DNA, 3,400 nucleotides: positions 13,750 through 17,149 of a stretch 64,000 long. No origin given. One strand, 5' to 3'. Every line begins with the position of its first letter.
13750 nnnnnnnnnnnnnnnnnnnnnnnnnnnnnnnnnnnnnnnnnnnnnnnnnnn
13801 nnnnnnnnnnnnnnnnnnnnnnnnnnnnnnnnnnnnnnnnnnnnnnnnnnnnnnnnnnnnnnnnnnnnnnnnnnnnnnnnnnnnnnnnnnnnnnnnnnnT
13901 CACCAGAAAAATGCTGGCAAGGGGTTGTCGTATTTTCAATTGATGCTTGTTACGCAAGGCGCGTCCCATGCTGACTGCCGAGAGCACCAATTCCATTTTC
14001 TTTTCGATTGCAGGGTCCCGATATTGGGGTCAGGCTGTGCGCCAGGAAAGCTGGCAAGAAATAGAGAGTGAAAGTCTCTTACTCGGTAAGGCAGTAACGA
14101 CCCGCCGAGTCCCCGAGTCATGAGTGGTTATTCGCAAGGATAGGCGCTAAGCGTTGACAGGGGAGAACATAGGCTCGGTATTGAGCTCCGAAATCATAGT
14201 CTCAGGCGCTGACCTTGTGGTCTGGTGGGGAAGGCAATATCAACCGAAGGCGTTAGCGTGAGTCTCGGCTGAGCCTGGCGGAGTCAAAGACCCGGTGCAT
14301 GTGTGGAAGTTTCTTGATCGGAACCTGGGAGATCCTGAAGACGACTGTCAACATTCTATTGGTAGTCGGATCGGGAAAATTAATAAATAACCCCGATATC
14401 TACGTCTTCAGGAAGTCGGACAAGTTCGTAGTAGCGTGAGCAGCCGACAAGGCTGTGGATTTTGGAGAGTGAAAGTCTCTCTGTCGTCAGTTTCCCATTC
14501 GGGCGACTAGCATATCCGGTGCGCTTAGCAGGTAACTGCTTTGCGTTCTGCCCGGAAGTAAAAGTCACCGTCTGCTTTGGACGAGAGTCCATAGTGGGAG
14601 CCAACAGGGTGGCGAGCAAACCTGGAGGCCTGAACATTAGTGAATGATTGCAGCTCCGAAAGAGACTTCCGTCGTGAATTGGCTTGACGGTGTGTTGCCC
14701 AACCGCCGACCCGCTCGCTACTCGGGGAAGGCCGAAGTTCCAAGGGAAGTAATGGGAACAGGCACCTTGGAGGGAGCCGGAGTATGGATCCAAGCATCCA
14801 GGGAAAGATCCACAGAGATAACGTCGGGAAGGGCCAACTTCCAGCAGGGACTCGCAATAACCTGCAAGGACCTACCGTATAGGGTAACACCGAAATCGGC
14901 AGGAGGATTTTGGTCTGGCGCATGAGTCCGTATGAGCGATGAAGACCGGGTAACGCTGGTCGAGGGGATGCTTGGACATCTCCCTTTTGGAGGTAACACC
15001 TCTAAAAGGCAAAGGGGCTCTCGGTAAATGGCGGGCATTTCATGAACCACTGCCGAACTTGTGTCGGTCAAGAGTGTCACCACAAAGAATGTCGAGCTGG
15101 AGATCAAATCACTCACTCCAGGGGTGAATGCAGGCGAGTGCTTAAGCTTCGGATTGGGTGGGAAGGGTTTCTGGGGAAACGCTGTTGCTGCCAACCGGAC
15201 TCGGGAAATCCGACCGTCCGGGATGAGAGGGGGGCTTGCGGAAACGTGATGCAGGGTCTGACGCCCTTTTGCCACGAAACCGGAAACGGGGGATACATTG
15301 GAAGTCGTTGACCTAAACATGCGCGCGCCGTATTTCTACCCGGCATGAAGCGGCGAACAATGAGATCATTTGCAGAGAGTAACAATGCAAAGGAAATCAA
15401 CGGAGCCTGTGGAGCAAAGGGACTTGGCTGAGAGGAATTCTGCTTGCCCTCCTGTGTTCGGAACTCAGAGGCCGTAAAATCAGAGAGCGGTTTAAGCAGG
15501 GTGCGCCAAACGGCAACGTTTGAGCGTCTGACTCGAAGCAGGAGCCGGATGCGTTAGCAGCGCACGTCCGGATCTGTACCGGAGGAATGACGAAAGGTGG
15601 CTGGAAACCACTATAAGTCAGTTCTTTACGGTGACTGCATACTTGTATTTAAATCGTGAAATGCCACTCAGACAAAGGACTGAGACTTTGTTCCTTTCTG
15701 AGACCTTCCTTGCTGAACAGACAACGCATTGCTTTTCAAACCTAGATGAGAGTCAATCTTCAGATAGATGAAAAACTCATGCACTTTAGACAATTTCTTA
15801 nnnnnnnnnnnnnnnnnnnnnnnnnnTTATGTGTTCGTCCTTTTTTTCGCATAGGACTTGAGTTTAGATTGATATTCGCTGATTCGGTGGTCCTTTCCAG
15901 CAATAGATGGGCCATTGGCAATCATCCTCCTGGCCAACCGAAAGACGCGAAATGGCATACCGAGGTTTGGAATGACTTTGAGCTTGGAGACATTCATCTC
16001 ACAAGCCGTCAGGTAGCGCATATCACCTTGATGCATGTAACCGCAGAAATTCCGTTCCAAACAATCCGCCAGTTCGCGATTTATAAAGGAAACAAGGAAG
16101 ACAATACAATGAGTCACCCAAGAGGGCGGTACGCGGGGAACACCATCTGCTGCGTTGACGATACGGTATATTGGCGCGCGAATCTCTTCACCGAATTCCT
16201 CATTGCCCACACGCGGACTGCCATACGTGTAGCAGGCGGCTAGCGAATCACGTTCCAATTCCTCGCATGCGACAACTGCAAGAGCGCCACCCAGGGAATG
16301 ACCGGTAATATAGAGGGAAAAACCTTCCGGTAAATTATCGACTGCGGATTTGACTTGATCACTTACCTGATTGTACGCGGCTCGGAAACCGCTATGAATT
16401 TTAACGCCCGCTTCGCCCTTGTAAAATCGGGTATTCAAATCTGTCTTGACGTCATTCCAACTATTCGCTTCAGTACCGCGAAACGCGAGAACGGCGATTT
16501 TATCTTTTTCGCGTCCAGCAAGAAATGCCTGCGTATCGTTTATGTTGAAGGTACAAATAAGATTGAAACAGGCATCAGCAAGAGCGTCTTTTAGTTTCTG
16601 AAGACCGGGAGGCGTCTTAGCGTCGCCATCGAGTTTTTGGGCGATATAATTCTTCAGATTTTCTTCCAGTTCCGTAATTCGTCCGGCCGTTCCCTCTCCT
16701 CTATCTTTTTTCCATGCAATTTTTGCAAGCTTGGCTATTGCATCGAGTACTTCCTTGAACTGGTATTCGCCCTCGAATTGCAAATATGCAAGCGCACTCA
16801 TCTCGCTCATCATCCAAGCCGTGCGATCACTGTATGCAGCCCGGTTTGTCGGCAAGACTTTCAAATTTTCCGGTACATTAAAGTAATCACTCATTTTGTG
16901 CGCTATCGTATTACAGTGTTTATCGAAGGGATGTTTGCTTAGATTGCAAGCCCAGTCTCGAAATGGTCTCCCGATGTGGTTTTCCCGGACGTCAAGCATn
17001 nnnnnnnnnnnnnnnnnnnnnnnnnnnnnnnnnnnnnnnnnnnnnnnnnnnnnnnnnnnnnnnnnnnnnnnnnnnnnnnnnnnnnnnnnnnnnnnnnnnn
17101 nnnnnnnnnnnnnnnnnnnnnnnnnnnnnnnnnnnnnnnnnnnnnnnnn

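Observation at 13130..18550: ~900-bp direct duplication of the ileS 3' end bracketing a mosaic insertion (intron + lipase + deleted IS630)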

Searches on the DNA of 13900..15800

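Call 30: search_rna_families(source=window, start=13900, end=15800, threshold=evalue, max_evalue=10, show_alignments=4)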
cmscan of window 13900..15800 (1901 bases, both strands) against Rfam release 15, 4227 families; matches with E-value up to 10: 6.
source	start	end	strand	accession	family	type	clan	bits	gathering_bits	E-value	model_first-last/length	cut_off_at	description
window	14071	14293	+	RF02005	group-II-D1D4-6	Intron;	CL00102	168.1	49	2.6e-50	1-225/225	no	Group II catalytic intron D1-D4-6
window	14463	14639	+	RF02003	group-II-D1D4-4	Intron;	CL00102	33.2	49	3.3e-05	1-138/138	no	Group II catalytic intron D1-D4-4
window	15540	15635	+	RF00029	Intron_gpII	Intron;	-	31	40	0.0011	1-77/77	no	Group II catalytic intron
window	15541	15578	+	RF04356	Plastid-ndhA-ndhB-1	Intron;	CL00155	19.3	61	0.38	8-46/49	no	Plastid-ndhA-ndhB-1 group II-D5 intron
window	14736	14830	+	RF02622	BSnc121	Gene; sRNA;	-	17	114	5.2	1-116/116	no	Brucella sRNA 121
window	14977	15016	+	RF00705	mir-202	Gene; miRNA;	-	14.5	51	8.9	19-58/76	no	mir-202 microRNA precursor family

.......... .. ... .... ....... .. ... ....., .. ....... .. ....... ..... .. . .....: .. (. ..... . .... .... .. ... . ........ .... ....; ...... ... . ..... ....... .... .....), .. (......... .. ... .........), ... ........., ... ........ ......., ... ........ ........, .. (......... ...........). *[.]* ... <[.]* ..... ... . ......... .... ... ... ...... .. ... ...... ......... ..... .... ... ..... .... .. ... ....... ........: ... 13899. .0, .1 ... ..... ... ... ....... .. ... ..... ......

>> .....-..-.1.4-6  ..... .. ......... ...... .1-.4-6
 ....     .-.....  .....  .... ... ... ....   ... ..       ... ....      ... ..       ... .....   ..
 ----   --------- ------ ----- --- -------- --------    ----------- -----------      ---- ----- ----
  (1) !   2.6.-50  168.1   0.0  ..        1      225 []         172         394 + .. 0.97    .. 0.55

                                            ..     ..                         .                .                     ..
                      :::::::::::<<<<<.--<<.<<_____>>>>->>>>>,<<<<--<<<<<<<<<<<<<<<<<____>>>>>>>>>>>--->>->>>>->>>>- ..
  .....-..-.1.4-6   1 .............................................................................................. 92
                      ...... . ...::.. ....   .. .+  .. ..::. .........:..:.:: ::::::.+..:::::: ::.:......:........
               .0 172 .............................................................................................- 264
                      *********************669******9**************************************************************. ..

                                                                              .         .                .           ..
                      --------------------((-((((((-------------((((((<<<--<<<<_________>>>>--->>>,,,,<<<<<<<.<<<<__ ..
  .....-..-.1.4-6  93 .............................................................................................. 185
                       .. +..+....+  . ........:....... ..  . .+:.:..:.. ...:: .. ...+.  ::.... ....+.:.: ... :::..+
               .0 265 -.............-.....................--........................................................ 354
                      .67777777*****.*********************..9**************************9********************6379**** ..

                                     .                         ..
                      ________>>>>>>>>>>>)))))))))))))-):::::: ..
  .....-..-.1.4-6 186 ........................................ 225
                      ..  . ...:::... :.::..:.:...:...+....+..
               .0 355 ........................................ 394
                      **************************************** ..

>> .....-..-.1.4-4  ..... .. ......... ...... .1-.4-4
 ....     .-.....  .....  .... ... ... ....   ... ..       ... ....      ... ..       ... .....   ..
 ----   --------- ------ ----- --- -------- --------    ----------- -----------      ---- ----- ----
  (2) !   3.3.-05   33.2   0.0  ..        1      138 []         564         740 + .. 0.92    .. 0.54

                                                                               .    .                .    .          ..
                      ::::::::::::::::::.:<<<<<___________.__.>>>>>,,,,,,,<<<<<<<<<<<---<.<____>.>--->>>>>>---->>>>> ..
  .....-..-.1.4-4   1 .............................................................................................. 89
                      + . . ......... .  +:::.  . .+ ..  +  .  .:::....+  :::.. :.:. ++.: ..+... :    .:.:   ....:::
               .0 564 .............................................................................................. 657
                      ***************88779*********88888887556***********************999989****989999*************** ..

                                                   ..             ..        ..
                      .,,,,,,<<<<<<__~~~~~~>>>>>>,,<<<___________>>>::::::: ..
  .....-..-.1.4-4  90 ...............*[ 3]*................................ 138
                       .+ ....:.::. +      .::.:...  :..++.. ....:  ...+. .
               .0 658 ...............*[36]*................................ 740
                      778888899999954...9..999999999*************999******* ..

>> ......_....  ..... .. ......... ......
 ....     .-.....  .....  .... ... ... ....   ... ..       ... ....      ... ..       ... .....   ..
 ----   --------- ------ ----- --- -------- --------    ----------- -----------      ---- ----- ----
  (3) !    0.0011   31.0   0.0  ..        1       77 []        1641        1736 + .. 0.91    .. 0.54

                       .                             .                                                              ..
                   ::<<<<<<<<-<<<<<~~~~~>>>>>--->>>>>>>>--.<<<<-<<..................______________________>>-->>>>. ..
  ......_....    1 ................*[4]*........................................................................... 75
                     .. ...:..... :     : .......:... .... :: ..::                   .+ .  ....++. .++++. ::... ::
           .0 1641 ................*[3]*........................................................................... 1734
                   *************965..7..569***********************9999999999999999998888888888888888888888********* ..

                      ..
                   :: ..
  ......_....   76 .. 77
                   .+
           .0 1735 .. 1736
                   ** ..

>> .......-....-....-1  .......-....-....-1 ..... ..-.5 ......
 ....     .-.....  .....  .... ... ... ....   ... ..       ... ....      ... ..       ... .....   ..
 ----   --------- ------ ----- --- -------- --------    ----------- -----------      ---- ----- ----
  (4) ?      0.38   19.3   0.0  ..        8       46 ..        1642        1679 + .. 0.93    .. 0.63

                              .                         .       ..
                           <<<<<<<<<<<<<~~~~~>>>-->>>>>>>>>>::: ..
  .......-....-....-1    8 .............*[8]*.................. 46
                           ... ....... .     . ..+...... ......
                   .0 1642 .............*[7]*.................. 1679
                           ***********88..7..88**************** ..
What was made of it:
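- On Group II intron: The alignment shows a D5 helix with AGC and a D6 (call 30).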

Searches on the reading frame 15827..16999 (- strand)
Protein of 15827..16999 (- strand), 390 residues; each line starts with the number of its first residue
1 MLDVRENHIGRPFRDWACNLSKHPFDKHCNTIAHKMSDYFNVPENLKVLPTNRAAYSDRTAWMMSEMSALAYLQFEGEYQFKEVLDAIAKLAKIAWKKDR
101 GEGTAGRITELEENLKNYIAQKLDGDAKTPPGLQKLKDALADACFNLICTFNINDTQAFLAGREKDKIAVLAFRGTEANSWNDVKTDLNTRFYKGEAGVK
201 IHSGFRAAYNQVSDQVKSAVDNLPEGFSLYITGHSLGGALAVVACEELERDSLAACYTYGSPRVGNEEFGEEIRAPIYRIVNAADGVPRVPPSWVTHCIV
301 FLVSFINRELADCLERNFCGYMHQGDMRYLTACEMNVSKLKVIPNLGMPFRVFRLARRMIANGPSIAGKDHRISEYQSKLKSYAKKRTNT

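Call 13: search_protein_families(library=pfam, proteins=[window:15830-16999:-], max_evalue=0.01)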
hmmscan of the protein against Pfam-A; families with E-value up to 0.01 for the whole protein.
window:15830-16999:- (390 aa): 3 families
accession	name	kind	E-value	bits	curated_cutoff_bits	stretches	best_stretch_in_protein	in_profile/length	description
PF01764.32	Lipase_3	-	4.7e-27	95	22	1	170-292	1-137/140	Lipase (class 3)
PF11187.14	Mbeg1-like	-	0.0056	16.6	21.1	1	166-251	36-108/224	Mbeg1-like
PF00975.26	Thioesterase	-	0.0061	17.2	26.4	0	222-251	62-90/226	Thioesterase domain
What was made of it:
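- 15827..16999 (-): Class-3 lipase gene, intact here. The true start is probably an internal Met, because homologues are 352-366 aa. Pfam Lipase_3 (call 13).
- Checked: There is a class-3 lipase ORF at 15827..16999 on the - strand (Pfam Lipase_3, E 4.7e-27; call 13).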

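Call 15: find_encoding_contigs(protein=window:15827-16999:-, flank=10000, max_places=10)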
Protein window:15827-16999:- (390 aa): no gene with exactly this product is on record in the collection.

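Call 32: find_homologous_proteins(query=window:15830-16999:-, max_evalue=0.00001)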
Query window:15830-16999:- (390 aa): 5038 proteins with E <= 0.00001 among 8000 candidates; the best 120 are listed.
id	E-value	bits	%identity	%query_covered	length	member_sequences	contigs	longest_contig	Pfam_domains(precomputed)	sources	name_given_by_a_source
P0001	8.4e-207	705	88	91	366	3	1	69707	PF01764.32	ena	-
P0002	1.3e-199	681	86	90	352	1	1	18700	PF01764.32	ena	-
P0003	1.1e-163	563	70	91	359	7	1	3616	PF01764.32,PF26363.2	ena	-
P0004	1.5e-163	562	70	91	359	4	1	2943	PF01764.32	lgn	-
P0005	1.2e-162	559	69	91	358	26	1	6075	PF01764.32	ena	-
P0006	4.5e-159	547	68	91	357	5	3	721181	PF01764.32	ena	-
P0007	4.3e-158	544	69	91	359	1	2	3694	PF01764.32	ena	-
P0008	1.1e-156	540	68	90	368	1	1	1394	PF01764.32,PF26363.2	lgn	-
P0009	3.0e-156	538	69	91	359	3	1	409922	PF01764.32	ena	-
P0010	4.2e-156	538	68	91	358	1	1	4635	PF01764.32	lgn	-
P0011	1.6e-155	536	68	91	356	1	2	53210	PF01764.32,PF26363.2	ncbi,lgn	-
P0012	2.1e-155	535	68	91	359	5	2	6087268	PF01764.32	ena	-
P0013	3.8e-154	531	67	91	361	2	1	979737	PF01764.32,PF26363.2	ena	-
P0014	2.2e-153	529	65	91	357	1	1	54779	PF01764.32,PF26363.2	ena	-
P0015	2.6e-153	528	67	91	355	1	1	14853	PF01764.32,PF26363.2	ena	-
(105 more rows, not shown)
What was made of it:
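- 15827..16999 (-): Best homologues are 88% and 86% identical (call 32).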

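Call 33: find_encoding_contigs(protein=P0001, flank=10000, max_places=4)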
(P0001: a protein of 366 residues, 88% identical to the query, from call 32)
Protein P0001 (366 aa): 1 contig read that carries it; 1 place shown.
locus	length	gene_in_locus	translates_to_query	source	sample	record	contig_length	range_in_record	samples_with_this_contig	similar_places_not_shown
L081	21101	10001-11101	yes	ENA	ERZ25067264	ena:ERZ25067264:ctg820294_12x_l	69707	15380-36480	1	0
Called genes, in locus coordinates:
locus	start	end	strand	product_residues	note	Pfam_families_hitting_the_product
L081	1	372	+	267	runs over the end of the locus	PF13512:TPR_18, PF13525:YfiO, PF07719:TPR_2 (faint), PF13174:TPR_6 (faint)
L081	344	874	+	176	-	PF03226:Yippee-Mis18 (weak)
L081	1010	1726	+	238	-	PF02591:Zn_ribbon_9 (weak)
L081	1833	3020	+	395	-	PF10023:Aminopep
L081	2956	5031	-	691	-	PF02092:tRNA_synt_2f, PF05746:DALR_1 (weak)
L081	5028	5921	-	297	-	PF02091:tRNA-synt_2e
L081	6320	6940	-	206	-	-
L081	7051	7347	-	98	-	-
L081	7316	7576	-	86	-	-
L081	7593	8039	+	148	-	-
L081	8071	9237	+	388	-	PF01457:Peptidase_M8 (faint)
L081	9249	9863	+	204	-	-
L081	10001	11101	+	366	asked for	PF01764:Lipase_3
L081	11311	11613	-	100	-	-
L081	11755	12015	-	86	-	-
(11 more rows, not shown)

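Call 34: find_encoding_contigs(protein=P0002, flank=10000, max_places=4)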
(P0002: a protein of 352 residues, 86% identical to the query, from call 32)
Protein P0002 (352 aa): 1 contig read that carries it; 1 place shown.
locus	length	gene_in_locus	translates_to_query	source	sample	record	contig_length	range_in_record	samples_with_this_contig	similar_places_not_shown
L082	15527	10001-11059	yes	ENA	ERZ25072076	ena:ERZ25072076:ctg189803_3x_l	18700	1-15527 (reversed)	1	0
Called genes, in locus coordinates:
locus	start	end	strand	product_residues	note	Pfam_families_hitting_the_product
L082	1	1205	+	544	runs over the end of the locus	PF05681:Fumerase, PF05683:Fumerase_C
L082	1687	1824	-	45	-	-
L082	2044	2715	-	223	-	PF00872:Transposase_mut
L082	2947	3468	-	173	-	-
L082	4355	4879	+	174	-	-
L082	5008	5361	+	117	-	-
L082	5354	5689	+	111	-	PF02796:HTH_7 (weak), PF13936:HTH_38 (weak)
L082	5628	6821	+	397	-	PF00665:rve, PF13683:rve_3 (faint), PF22483:Mu-transpos_C_2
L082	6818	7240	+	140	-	PF01695:IstB_IS21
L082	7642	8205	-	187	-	-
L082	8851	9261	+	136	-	PF01797:Y1_Tnp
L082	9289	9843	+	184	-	PF08299:Bac_DnaA_C (weak)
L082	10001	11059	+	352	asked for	PF01764:Lipase_3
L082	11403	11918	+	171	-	-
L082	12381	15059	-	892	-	PF14870:PSII_BNR, PF15902:Sortilin-Vps10 (weak), PF14870:PSII_BNR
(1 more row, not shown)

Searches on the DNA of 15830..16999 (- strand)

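Call 36: search_rna_families(sources=[L081, L082, L001], threshold=gathering)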
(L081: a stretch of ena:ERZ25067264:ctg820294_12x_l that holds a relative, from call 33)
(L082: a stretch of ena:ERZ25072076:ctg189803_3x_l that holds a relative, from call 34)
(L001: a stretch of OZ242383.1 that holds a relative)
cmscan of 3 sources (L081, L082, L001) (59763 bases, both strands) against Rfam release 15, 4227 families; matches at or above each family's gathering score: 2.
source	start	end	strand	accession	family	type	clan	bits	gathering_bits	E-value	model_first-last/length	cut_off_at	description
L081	11834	12067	-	RF02005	group-II-D1D4-6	Intron;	CL00102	69.6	49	2e-17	1-225/225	no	Group II catalytic intron D1-D4-6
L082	1226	1299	-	RF00005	tRNA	Gene; tRNA;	CL00001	67.2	29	1.8e-12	1-71/71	no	tRNA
